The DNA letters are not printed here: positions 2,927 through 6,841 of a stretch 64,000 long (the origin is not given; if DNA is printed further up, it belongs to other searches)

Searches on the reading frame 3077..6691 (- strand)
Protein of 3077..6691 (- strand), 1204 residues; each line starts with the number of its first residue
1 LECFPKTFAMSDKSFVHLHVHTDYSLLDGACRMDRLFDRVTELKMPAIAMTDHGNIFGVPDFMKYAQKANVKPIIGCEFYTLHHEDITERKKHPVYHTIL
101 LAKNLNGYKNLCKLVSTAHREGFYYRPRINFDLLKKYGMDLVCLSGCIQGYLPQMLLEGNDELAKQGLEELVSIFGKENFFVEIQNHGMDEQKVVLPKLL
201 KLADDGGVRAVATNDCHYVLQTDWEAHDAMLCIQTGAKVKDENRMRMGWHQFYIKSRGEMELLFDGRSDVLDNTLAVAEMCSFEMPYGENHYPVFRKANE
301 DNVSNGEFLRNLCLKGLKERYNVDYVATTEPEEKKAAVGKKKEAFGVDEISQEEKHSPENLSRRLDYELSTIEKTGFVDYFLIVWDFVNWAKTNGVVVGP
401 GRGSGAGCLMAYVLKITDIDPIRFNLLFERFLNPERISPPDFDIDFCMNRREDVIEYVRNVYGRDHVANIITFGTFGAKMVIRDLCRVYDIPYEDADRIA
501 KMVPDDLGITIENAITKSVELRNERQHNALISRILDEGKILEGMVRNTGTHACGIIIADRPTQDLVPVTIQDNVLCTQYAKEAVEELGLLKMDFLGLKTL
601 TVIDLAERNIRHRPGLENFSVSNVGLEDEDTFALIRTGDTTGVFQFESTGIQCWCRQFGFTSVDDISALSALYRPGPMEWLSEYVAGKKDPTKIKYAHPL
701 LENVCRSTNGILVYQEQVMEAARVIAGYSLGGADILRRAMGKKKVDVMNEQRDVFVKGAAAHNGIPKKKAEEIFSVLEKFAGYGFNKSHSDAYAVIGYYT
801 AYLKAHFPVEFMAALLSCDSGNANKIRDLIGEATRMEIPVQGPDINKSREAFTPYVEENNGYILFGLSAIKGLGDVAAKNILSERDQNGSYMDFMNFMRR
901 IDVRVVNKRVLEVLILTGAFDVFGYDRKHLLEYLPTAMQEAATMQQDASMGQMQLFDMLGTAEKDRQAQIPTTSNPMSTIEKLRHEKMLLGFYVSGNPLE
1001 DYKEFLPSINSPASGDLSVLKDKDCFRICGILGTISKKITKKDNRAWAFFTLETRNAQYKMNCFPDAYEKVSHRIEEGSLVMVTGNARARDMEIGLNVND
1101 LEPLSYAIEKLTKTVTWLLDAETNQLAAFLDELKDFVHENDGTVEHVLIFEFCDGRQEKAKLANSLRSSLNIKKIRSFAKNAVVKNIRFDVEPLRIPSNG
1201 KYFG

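Call 51: search_protein_families(library=pfam, proteins=[window:3077-6691:-], max_evalue=0.001)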
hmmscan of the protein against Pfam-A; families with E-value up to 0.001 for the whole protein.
window:3077-6691:- (1204 aa): 5 families
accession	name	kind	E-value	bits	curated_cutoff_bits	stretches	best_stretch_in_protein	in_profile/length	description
PF07733.18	DNA_pol3_alpha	-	1.3e-95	320.4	23.9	1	308-596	2-260/260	Bacterial DNA polymerase III alpha NTPase domain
PF02811.25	PHP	-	2.2e-55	187.9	26.4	1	17-187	1-164/164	PHP domain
PF17657.6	DNA_pol3_finger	-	4.7e-49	166.4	22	1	599-762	1-165/166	Bacterial DNA polymerase III alpha subunit finger domain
PF14579.12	HHH_6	-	1.3e-26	93.1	25.6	1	838-930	2-90/90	Helix-hairpin-helix motif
PF01336.31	tRNA_anti-codon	-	5.3e-08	33.1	27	1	1033-1104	8-75/75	OB-fold nucleic acid binding domain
